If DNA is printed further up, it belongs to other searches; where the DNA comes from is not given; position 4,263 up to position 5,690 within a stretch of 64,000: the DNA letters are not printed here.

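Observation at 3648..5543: Cupredoxin and beta-barrel ORFs share one frame, separated by a single in-frame TAG; the downstream barrel ORF lacks a signal peptide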

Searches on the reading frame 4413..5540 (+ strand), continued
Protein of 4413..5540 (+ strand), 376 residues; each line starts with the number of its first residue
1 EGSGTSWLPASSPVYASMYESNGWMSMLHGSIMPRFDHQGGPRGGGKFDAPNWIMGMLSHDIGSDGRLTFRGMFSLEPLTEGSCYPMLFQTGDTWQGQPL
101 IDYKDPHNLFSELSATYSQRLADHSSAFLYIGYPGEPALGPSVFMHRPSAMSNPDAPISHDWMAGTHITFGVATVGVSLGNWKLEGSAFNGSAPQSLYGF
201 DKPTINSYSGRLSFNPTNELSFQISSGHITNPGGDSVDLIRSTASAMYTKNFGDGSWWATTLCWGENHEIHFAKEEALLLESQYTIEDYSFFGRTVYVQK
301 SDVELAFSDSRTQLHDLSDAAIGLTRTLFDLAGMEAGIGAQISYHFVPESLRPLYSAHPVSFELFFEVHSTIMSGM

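Call 69: find_encoding_contigs(protein=P0016, flank=3000, max_places=2)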
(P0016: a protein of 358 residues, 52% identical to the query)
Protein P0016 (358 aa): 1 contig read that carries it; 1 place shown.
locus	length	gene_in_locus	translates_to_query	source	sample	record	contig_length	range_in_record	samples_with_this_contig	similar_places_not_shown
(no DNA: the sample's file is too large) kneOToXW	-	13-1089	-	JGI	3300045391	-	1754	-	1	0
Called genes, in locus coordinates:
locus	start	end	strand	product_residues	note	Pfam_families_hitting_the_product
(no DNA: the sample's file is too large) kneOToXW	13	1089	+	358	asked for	PF07642:BBP2 (weak)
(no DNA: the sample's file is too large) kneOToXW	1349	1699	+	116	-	-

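Call 76: search_protein_families(library=ncbifam, proteins=[L002:11780-13801:+, L004:11963-14041:+], max_evalue=0.00001)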
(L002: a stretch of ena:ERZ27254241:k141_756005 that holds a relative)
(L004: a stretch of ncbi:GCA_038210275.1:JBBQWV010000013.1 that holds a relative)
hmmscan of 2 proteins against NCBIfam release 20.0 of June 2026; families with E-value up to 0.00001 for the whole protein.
L002:11780-13801:+ (674 aa): 18 families
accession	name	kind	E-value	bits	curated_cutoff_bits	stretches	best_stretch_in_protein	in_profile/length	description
TIGR01511.1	ATPase-IB1_Cu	subfamily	1.3e-185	618.3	397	1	86-670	2-542/542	copper-translocating P-type ATPase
TIGR01525.1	ATPase-IB_hvy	subfamily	3.9e-178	593.8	346.25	1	104-668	1-559/560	heavy metal translocating P-type ATPase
NF007952.0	PRK10671.1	equivalog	6.6e-125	418.2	1316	1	34-669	187-832/838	copper-exporting P-type ATPase CopA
TIGR01512.1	ATPase-IB2_Cd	subfamily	2.4e-116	389.4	313.5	2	121-451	7-305/494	cadmium family heavy metal-translocating P-type ATPase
NF008262.1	PRK11033.1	equivalog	1.3e-103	347.9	1005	1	133-666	196-724/731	zinc/cadmium/mercury/lead-transporting ATPase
NF033775.1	P_type_ZntA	exception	3.2e-90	303.5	1240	1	134-667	202-726/732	Zn(II)/Cd(II)/Pb(II) translocating P-type ATPase ZntA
TIGR01494.1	ATPase_P-type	subfamily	3.2e-89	299.6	62.3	1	141-639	5-464/478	HAD-IC family P-type ATPase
TIGR01647.1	ATPase-IIIA_H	equivalog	2.6e-59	201.2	615.5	2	124-417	54-341/755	plasma-membrane proton-efflux P-type ATPase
TIGR01497.1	kdpB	equivalog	1.7e-57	195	527.9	1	170-610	106-563/675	potassium-transporting ATPase subunit KdpB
NF010609.0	PRK14010.1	equivalog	4.7e-48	163.9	1323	1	185-609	121-557/673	K(+)-transporting ATPase subunit B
TIGR01517.1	ATPase-IIB_Ca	equivalog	4e-38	131.2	507.05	2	173-389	160-387/882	calcium-translocating P-type ATPase, PMCA-type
TIGR01116.1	ATPase-IIA1_Ca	equivalog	1.7e-37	129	703.4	2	484-628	457-616/799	calcium-translocating P-type ATPase, SERCA-type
TIGR01522.1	ATPase-IIA2_Ca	equivalog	4.7e-35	120.6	798.3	2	479-618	512-651/854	calcium-transporting P-type ATPase, PMR1-type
TIGR01106.1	ATPase-IIC_X-K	subfamily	4.8e-31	107.5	946.1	2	536-632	664-761/997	Na,H/K antiporter P-type ATPase subunit alpha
TIGR01657.1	P-ATPase-V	hypoth_equivalog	8.5e-29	99.7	618.25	3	535-580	782-827/1055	ATP13A2 family polyamine export P-type ATPase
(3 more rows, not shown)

L004:11963-14041:+ (693 aa): 19 families
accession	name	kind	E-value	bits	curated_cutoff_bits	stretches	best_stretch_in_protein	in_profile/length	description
TIGR01511.1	ATPase-IB1_Cu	subfamily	4e-175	583.8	397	1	101-684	2-542/542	copper-translocating P-type ATPase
TIGR01525.1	ATPase-IB_hvy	subfamily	9.9e-172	572.7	346.25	1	119-682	1-559/560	heavy metal translocating P-type ATPase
NF007952.0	PRK10671.1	equivalog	2.1e-123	413.3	1316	1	47-682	185-830/838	copper-exporting P-type ATPase CopA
TIGR01512.1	ATPase-IB2_Cd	subfamily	1.3e-110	370.5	313.5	2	137-467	8-304/494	cadmium family heavy metal-translocating P-type ATPase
NF008262.1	PRK11033.1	equivalog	2.6e-104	350.2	1005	1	148-646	196-696/731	zinc/cadmium/mercury/lead-transporting ATPase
NF033775.1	P_type_ZntA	exception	3.9e-93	313.1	1240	1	151-658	204-707/732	Zn(II)/Cd(II)/Pb(II) translocating P-type ATPase ZntA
TIGR01494.1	ATPase_P-type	subfamily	3e-83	279.8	62.3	1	153-655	2-466/478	HAD-IC family P-type ATPase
TIGR01647.1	ATPase-IIIA_H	equivalog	1.1e-56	192.5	615.5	2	137-459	54-374/755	plasma-membrane proton-efflux P-type ATPase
TIGR01497.1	kdpB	equivalog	1.2e-52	179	527.9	1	186-625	107-564/675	potassium-transporting ATPase subunit KdpB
NF010609.0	PRK14010.1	equivalog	3.8e-44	151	1323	1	197-626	118-560/673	K(+)-transporting ATPase subunit B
TIGR01517.1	ATPase-IIB_Ca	equivalog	1.2e-36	126.2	507.05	2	192-402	164-386/882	calcium-translocating P-type ATPase, PMCA-type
TIGR01657.1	P-ATPase-V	hypoth_equivalog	2.4e-35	121.4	618.25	3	121-245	167-292/1055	ATP13A2 family polyamine export P-type ATPase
TIGR01522.1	ATPase-IIA2_Ca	equivalog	9.5e-35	119.6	798.3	2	549-636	567-654/854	calcium-transporting P-type ATPase, PMR1-type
TIGR01116.1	ATPase-IIA1_Ca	equivalog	3.5e-33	114.7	703.4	2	496-633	455-607/799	calcium-translocating P-type ATPase, SERCA-type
TIGR01523.1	ATPase-IID_K-Na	equivalog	1.9e-27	95.3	645.05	2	551-635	673-754/997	potassium/sodium efflux P-type ATPase, fungal-type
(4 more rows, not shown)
